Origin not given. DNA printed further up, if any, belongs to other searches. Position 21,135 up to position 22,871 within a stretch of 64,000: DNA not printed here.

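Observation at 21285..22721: Orphan, highly divergent SecY-like channel with a C-terminal DUF2007-like cytoplasmic domain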

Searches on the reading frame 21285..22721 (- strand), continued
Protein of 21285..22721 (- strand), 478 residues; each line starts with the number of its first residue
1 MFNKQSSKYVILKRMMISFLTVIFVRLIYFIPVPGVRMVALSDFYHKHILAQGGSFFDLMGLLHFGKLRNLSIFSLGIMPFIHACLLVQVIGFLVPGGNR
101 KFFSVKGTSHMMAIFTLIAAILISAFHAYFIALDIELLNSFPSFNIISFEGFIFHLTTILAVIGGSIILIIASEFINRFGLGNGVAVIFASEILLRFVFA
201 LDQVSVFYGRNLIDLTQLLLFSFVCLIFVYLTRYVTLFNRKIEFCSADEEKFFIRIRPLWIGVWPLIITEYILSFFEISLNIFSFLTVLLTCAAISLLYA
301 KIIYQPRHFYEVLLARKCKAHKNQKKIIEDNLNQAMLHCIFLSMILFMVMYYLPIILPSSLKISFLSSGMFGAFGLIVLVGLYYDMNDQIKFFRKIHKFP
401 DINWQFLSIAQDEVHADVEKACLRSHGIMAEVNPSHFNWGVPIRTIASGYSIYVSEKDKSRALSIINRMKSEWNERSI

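Call 31: find_homologous_proteins(query=A3, max_evalue=1e-20)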
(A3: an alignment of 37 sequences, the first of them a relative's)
Query A3 (37 sequences) (478 aa, profile of the alignment): 562 proteins with E <= 1e-20 among 8000 candidates; the best 120 are listed.
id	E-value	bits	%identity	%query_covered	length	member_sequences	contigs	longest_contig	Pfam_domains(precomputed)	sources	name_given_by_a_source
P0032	2.1e-164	566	24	96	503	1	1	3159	PF00344.26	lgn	-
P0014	4.0e-155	535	51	99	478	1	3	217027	PF00344.26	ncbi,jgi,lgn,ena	-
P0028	2.0e-153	530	47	98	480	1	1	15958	PF00344.26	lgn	-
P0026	6.6e-153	528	47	98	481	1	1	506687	PF00344.26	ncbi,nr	ncbi:MAG: hypothetical protein GY853_10910 [PVC group bacterium]|nr:hypothetical protein [PVC group 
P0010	2.2e-151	523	50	99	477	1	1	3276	PF00344.26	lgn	-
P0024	2.4e-151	523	48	98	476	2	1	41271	PF00344.26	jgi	-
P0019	5.4e-150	519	49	100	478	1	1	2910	PF00344.26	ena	-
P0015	2.1e-149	517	50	100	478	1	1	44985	PF00344.26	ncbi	ncbi:MAG: hypothetical protein V1739_00030 [Candidatus Omnitrophota bacterium]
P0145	9.7e-149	514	22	93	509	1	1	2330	PF00344.26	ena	-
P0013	2.5e-148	513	49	100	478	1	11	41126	PF00344.26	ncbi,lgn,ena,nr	ncbi:MAG: preprotein translocase subunit SecY [Candidatus Omnitrophica bacterium]|nr:preprotein tran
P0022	2.8e-148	513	49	100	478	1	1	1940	PF00344.26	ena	-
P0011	3.5e-148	513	49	100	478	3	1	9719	PF00344.26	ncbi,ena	-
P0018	2.0e-147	510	50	97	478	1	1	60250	PF00344.26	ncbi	-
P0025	9.7e-147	508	48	98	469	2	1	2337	PF00344.26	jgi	-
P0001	3.8e-145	503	100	100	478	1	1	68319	PF00344.26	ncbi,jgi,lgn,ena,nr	ncbi:MAG: hypothetical protein KJ915_04990 [Candidatus Omnitrophica bacterium]|nr:hypothetical prote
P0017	5.0e-145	502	51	100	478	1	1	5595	PF00344.26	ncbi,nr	ncbi:MAG: hypothetical protein L6416_03065 [Candidatus Omnitrophica bacterium]|nr:hypothetical prote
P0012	1.5e-144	501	49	100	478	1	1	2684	PF00344.26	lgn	-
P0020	2.7e-143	496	50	97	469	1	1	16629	PF00344.26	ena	-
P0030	3.0e-142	493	46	98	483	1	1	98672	PF00344.26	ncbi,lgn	ncbi:MAG: hypothetical protein ABII88_03615 [Candidatus Omnitrophota bacterium]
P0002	8.2e-142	492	82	100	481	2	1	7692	PF00344.26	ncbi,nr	ncbi:MAG: hypothetical protein KKD05_06935 [Candidatus Omnitrophica bacterium]|nr:hypothetical prote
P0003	1.0e-140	488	76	100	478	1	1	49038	PF00344.26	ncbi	-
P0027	5.5e-140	486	46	99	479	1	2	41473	PF00344.26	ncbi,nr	ncbi:MAG: hypothetical protein KJ893_02190 [Candidatus Omnitrophica bacterium]|nr:hypothetical prote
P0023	1.2e-139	484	48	99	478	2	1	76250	PF00344.26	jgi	-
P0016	2.3e-139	483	50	99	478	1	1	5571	PF00344.26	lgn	-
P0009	6.8e-139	482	62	100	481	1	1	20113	PF00344.26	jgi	jgi:preprotein translocase subunit SecY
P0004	3.7e-138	479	72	100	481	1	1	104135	PF00344.26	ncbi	ncbi:MAG: hypothetical protein V1747_10535 [Candidatus Omnitrophota bacterium]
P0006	4.7e-138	479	69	100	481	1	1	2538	PF00344.26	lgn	-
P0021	4.8e-138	479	49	97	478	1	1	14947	PF00344.26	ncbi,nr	ncbi:MAG: hypothetical protein PHO30_01755 [Candidatus Omnitrophica bacterium]|nr:hypothetical prote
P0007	3.0e-137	476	68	100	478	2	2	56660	PF00344.26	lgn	-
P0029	4.6e-135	469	46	99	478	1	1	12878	PF00344.26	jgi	-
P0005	8.2e-134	465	69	100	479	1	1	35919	PF00344.26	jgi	jgi:preprotein translocase subunit SecY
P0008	1.6e-115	405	76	84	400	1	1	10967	PF00344.26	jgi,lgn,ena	-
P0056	3.5e-95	338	23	79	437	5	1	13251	PF00344.26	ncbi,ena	-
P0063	3.9e-94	334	23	79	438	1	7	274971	PF00344.26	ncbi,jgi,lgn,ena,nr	ncbi:MAG TPA: preprotein translocase subunit SecY [bacterium]|nr:preprotein translocase subunit SecY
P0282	1.1e-93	333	25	38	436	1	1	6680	PF00344.26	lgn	-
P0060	1.5e-93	332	24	79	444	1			PF00344.26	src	-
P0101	3.0e-93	331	26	37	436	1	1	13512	PF00344.26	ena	-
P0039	1.0e-92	330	32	40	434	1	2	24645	PF00344.26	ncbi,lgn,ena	-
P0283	1.5e-92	329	25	79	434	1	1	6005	PF00344.26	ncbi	-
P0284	1.4e-91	326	28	38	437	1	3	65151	PF00344.26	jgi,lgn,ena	-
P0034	7.3e-91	323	26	79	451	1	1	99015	PF00344.26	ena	-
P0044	9.5e-90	320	33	36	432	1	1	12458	PF00344.26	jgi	-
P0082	1.2e-89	319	24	79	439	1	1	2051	PF00344.26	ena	-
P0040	1.7e-89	319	23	78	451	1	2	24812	PF00344.26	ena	-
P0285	2.0e-89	319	26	79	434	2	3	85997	PF00344.26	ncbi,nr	ncbi:MAG: preprotein translocase subunit SecY [candidate division WOR-3 bacterium]|nr:preprotein tra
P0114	2.3e-89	318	30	37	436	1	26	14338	PF00344.26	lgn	-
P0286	3.9e-89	318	23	79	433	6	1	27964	PF00344.26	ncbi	-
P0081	9.5e-89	316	29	43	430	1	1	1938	PF00344.26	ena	-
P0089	1.6e-88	316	24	50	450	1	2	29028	PF00344.26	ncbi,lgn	-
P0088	1.6e-88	316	24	50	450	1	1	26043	PF00344.26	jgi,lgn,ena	-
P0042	2.0e-88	315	23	78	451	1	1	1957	PF00344.26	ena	-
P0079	6.3e-88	314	23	78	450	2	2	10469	PF00344.26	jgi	jgi:preprotein translocase subunit SecY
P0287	1.3e-87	313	26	40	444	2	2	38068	PF00344.26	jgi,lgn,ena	jgi:preprotein translocase subunit SecY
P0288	3.3e-87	311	25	79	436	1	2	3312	PF00344.26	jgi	-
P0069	4.7e-87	311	24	78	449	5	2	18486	PF00344.26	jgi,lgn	jgi:preprotein translocase subunit SecY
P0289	7.8e-87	310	26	40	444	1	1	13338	PF00344.26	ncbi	-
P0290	3.0e-86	308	25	48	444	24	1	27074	PF00344.26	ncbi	-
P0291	3.2e-86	308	24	79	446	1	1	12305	PF00344.26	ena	-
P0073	6.1e-86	307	23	79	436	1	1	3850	PF00344.26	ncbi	-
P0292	6.2e-86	307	25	50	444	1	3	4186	PF00344.26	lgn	-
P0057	7.5e-86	307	23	79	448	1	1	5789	PF00344.26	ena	-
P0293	2.0e-85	306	21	79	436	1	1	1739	PF00344.26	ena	-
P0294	3.2e-85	305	22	79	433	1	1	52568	PF00344.26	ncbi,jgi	-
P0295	3.3e-85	305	22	79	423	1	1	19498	PF00344.26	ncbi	-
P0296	3.5e-85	305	21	79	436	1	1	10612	PF00344.26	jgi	jgi:preprotein translocase subunit SecY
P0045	4.4e-85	304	23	78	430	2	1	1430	PF00344.26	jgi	jgi:preprotein translocase subunit SecY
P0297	6.1e-85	304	24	79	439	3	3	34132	PF00344.26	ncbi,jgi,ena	-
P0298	1.0e-84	303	28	38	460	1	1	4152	PF00344.26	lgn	-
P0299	1.1e-84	303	22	79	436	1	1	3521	PF00344.26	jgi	jgi:preprotein translocase subunit SecY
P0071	1.1e-84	303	24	79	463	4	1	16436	PF00344.26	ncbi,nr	ncbi:MAG: preprotein translocase subunit SecY [Acidobacteria bacterium]|nr:preprotein translocase su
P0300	1.5e-84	303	28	38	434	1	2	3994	PF00344.26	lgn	-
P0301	1.5e-84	303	24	79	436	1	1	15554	PF00344.26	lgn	-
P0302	1.8e-84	302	26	49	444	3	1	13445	PF00344.26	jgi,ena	-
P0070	4.0e-84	301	26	38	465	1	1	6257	PF00344.26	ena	-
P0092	3.2e-83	298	26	38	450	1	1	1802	PF00344.26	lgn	-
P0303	8.7e-83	297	26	40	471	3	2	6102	PF00344.26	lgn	-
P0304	8.8e-83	297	21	79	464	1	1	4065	PF00344.26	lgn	-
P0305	9.2e-83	297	26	40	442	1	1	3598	PF00344.26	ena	-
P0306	9.7e-83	297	21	79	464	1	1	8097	PF00344.26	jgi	-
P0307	1.3e-82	296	23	79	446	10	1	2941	PF00344.26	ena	-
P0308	1.5e-82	296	25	40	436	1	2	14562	PF00344.26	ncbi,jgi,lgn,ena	-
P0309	1.8e-82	296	22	79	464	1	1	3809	PF00344.26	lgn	-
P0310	2.1e-82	296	21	79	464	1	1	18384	PF00344.26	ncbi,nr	ncbi:MAG TPA: preprotein translocase subunit SecY [Bryobacteraceae bacterium]|nr:preprotein transloc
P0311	3.3e-82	295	24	47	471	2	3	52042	PF00344.26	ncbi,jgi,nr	ncbi:MAG: preprotein translocase subunit SecY [Bryobacteraceae bacterium]|jgi:preprotein translocase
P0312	5.1e-82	294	21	79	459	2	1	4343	PF00344.26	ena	-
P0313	7.5e-82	294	25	36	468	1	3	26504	PF00344.26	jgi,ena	-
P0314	9.0e-82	293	23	79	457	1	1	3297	PF00344.26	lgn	-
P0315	9.1e-82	293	22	79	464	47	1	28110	PF00344.26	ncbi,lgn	-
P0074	1.3e-81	293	24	79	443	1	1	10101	PF00344.26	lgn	-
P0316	3.8e-81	291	28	39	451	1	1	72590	PF00344.26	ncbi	-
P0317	5.5e-81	291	24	81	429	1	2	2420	PF00344.26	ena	-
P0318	6.1e-81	291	25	40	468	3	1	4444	PF00344.26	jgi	jgi:preprotein translocase subunit SecY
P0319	7.3e-81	290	28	37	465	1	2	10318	PF00344.26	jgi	jgi:preprotein translocase subunit SecY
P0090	7.8e-81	290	27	50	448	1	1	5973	PF00344.26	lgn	-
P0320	7.9e-81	290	24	50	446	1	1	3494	PF00344.26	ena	-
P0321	1.2e-80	290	24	36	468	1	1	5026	PF00344.26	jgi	-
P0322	1.3e-80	290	23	40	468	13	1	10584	PF00344.26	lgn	-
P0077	1.6e-80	289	25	37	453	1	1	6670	PF00344.26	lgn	-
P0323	1.6e-80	289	23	79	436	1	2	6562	PF00344.26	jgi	jgi:preprotein translocase subunit SecY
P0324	1.8e-80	289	24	81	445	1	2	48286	PF00344.26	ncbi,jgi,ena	-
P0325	1.9e-80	289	24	81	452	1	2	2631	PF00344.26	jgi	jgi:preprotein translocase subunit SecY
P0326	4.0e-80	288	24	36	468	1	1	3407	PF00344.26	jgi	-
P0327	4.5e-80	288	24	36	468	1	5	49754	PF00344.26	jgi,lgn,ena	jgi:preprotein translocase subunit SecY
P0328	4.6e-80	288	26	40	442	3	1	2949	PF00344.26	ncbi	-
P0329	6.7e-80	287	21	76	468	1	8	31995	PF00344.26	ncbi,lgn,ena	-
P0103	7.6e-80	287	22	79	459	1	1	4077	PF00344.26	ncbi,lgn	-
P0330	9.3e-80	287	22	79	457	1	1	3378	PF00344.26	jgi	jgi:preprotein translocase subunit SecY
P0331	1.0e-79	287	29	38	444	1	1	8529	PF00344.26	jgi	jgi:preprotein translocase subunit SecY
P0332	1.1e-79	287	24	79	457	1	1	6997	PF00344.26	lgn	-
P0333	1.2e-79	286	28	40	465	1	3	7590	PF00344.26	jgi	jgi:preprotein translocase subunit SecY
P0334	1.3e-79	286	27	40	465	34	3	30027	PF00344.26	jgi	-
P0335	1.3e-79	286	24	36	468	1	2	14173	PF00344.26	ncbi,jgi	ncbi:MAG: preprotein translocase subunit SecY [Blastocatellia bacterium]|jgi:preprotein translocase 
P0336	1.7e-79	286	25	50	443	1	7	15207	PF00344.26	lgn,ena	-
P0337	1.7e-79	286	25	50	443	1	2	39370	PF00344.26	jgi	jgi:preprotein translocase subunit SecY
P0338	1.7e-79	286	25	50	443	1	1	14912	PF00344.26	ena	-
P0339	1.8e-79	286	22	79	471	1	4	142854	PF00344.26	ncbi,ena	-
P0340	2.2e-79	286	22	79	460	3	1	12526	PF00344.26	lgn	-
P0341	2.5e-79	285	27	34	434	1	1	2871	PF00344.26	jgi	jgi:preprotein translocase subunit SecY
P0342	3.0e-79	285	27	37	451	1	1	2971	PF00344.26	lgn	-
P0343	3.2e-79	285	27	38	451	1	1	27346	PF00344.26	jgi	jgi:preprotein translocase subunit SecY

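Call 32: find_encoding_contigs(protein=P0128, flank=10000, max_places=2)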
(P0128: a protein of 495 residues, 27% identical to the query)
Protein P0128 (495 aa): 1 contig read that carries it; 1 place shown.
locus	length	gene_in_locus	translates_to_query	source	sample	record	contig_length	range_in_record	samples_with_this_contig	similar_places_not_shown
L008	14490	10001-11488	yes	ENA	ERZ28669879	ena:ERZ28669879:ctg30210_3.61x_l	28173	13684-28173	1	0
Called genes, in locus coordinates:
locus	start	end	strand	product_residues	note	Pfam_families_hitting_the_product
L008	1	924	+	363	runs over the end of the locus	PF00070:Pyr_redox (faint), PF00890:FAD_binding_2, PF01266:DAO, PF03486:HI0933_like (faint), PF07992:Pyr_redox_2 (faint), PF13450:NAD_binding_8 (weak), PF13738:Pyr_redox_3 (faint)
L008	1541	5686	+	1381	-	PF13384:HTH_23 (faint), PF13518:HTH_28 (faint), PF13551:HTH_29 (faint), PF04539:Sigma70_r3 (faint), PF04545:Sigma70_r4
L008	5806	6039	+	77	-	-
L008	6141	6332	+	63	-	PF01381:HTH_3 (weak)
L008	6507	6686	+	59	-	-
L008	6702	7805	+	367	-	PF00589:Phage_integrase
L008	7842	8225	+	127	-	-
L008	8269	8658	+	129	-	PF18917:LiaI-LiaF-like_TM1 (weak)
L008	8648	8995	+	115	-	-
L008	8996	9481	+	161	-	-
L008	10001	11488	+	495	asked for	PF00344:SecY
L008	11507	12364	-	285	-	-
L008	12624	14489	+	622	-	?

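Call 33: find_encoding_contigs(protein=P0151, flank=10000, max_places=2)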
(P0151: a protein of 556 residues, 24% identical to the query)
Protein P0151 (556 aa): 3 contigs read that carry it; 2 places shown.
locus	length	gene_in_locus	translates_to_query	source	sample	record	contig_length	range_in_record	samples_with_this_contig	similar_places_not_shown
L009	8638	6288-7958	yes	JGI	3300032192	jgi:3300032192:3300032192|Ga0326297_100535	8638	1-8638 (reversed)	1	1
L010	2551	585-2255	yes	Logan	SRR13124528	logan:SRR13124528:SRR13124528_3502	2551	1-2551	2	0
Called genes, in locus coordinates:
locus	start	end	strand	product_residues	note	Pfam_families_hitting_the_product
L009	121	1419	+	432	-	PF00206:Lyase_1, PF10397:ADSL_C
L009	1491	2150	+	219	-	PF18306:LDcluster4, PF03641:Lysine_decarbox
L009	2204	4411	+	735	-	PF18072:FGAR-AT_linker, PF00586:AIRS, PF02769:AIRS_C, PF00586:AIRS, PF02769:AIRS_C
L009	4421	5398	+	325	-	PF00586:AIRS, PF02769:AIRS_C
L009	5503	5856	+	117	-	PF18924:DUF5674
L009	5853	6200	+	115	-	-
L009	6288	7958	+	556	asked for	PF00344:SecY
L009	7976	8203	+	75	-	PF12796:Ank_2 (weak), PF13606:Ank_3 (faint), PF13637:Ank_4 (weak), PF13857:Ank_5 (weak), PF00023:Ank (weak)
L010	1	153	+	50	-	?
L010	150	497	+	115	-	-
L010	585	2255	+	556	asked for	PF00344:SecY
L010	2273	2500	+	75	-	PF12796:Ank_2 (weak), PF13606:Ank_3 (faint), PF13637:Ank_4 (weak), PF13857:Ank_5 (weak), PF00023:Ank (weak)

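Call 36: search_protein_families(library=pfam, proteins=[P0151, P0156, P0126, P0128, P0127, P0032, P0135, P0144, P0121, P0124], max_evalue=1)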
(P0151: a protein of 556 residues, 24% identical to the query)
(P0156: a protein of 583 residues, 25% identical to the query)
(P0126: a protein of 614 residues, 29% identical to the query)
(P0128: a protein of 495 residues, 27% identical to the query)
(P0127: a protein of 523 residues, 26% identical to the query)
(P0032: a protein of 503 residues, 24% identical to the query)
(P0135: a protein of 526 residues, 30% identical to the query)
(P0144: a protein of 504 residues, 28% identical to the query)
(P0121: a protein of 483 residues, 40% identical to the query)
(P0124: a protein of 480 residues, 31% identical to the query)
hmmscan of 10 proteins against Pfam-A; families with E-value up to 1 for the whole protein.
P0151 (556 aa): 3 families
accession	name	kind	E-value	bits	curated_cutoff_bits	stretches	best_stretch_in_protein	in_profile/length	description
PF00344.25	SecY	-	2e-52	178.9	32.2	1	71-399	1-304/306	SecY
PF00584.25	SecE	-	0.0092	16.4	22.7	1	512-553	10-51/55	SecE/Sec61-gamma subunits of protein translocation complex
PF09413.15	DUF2007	-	0.047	14.3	25.7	1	418-445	4-31/66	Putative prokaryotic signal transducing protein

P0156 (583 aa): 3 families
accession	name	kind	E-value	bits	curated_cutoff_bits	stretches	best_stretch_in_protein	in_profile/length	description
PF00344.25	SecY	-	2.8e-64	217.8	32.2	1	77-420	1-304/306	SecY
PF00584.25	SecE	-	5.5e-09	36.3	22.7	1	530-583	2-54/55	SecE/Sec61-gamma subunits of protein translocation complex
PF20693.3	YobI-ATPase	-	0.48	10.3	27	1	282-375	106-199/363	YobI-like P-loop NTPase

P0126 (614 aa): 5 families
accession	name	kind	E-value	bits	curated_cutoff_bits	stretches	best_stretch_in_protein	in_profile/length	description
PF00344.25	SecY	-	1.8e-45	156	32.2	1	201-533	1-305/306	SecY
PF12773.13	DZR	-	0.00015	22.3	27.3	2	3-56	1-44/45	Double zinc ribbon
PF13240.11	Zn_Ribbon_1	-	0.00015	21.9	25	2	39-57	2-20/23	zinc-ribbon domain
PF07666.16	MpPF26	-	0.013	15.9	37.2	1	472-505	41-74/75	M penetrans paralogue family 26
PF14570.12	zf-RING_4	-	0.095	13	27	1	52-73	24-48/48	RING/Ubox like zinc-binding domain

P0128 (495 aa): 1 family
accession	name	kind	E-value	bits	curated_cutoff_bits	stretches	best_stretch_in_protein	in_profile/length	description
PF00344.25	SecY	-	3.2e-53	181.5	32.2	1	86-411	1-305/306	SecY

P0127 (523 aa): 3 families
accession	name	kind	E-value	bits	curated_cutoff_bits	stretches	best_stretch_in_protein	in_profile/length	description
PF00344.25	SecY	-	1.1e-42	146.9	32.2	1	110-441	1-305/306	SecY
PF09413.15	DUF2007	-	0.049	14.2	25.7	1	465-521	7-62/66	Putative prokaryotic signal transducing protein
PF11773.13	ComGE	-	0.25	11.7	25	0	429-488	7-64/82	Competence system putative prepilin ComGE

P0032 (503 aa): 2 families
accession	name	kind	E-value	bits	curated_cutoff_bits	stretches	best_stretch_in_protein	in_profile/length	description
PF00344.25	SecY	-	1.6e-31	110.3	32.2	1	77-379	1-276/306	SecY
PF12648.12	TcpE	-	0.034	15.1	29.9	1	274-346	23-84/100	TcpE family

P0135 (526 aa): 2 families
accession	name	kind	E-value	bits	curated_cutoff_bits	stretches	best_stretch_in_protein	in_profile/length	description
PF00344.25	SecY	-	2.1e-33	116.5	32.2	1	111-442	2-305/306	SecY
PF16997.11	Wap1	-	0.17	11.5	29.1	1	37-77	58-98/379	Wap1 domain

P0144 (504 aa): 3 families
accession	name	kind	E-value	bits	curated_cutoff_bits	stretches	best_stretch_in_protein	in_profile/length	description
PF00344.25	SecY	-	5.7e-35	121.6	32.2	1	84-423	1-305/306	SecY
PF13268.11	DUF4059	-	0.048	14.6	25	1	233-259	10-36/72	Protein of unknown function (DUF4059)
PF08503.15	DapH_N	-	0.28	11.9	27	1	257-275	65-83/86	Tetrahydrodipicolinate succinyltransferase N-terminal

P0121 (483 aa): 2 families
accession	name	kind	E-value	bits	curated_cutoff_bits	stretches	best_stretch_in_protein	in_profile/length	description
PF00344.25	SecY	-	2.1e-25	90.2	32.2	1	75-389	1-303/306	SecY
PF09413.15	DUF2007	-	0.017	15.7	25.7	1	409-474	1-65/66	Putative prokaryotic signal transducing protein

P0124 (480 aa): 1 family
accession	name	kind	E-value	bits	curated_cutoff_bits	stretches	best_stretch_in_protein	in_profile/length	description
PF00344.25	SecY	-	8.9e-19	68.4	32.2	1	78-389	2-304/306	SecY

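Call 40: list_cluster_members(proteins=[P0056, P0283, P0039, P0286, P0034, P0033, P0036, P0049, P0294, P0295])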
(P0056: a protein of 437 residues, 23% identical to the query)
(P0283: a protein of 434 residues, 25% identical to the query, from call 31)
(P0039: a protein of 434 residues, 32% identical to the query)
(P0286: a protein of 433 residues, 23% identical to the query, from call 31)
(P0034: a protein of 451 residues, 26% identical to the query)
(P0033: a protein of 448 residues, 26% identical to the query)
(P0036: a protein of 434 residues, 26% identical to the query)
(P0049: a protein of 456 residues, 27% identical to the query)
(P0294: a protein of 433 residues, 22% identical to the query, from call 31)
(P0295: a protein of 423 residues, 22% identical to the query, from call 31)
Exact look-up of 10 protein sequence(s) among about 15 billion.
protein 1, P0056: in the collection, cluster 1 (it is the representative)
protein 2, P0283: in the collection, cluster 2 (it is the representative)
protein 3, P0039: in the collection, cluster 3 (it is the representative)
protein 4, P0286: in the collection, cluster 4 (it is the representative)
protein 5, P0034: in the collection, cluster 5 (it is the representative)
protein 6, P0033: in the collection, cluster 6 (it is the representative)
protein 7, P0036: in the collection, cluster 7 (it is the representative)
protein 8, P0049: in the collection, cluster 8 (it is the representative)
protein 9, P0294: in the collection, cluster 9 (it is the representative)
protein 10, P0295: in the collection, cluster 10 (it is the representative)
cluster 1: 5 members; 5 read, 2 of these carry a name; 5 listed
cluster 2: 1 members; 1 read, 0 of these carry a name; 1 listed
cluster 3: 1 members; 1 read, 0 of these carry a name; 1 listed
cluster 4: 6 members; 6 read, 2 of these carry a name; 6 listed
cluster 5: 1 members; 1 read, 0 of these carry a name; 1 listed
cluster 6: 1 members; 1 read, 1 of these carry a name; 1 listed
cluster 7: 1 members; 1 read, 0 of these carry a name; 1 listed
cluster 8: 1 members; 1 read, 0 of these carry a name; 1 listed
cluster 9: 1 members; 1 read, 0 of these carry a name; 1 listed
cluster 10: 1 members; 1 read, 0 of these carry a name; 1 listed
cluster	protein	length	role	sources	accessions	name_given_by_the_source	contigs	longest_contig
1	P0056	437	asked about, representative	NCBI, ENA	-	-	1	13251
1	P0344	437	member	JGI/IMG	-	preprotein translocase subunit SecY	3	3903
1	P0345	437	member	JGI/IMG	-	preprotein translocase subunit SecY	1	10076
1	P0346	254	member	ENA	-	-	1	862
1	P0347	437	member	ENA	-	-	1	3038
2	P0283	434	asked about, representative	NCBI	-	-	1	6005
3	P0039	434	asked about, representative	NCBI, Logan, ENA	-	-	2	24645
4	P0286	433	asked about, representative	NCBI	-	-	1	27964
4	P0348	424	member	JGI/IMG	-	preprotein translocase subunit SecY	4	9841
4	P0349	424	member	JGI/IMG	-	preprotein translocase subunit SecY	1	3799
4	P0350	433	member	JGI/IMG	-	-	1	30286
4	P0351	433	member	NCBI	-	-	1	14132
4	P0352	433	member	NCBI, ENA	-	-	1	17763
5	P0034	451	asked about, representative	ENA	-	-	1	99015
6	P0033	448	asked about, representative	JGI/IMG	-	preprotein translocase subunit SecY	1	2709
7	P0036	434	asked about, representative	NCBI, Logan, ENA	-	-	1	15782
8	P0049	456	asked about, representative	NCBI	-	-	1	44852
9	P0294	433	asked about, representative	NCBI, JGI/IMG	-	-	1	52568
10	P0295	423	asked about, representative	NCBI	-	-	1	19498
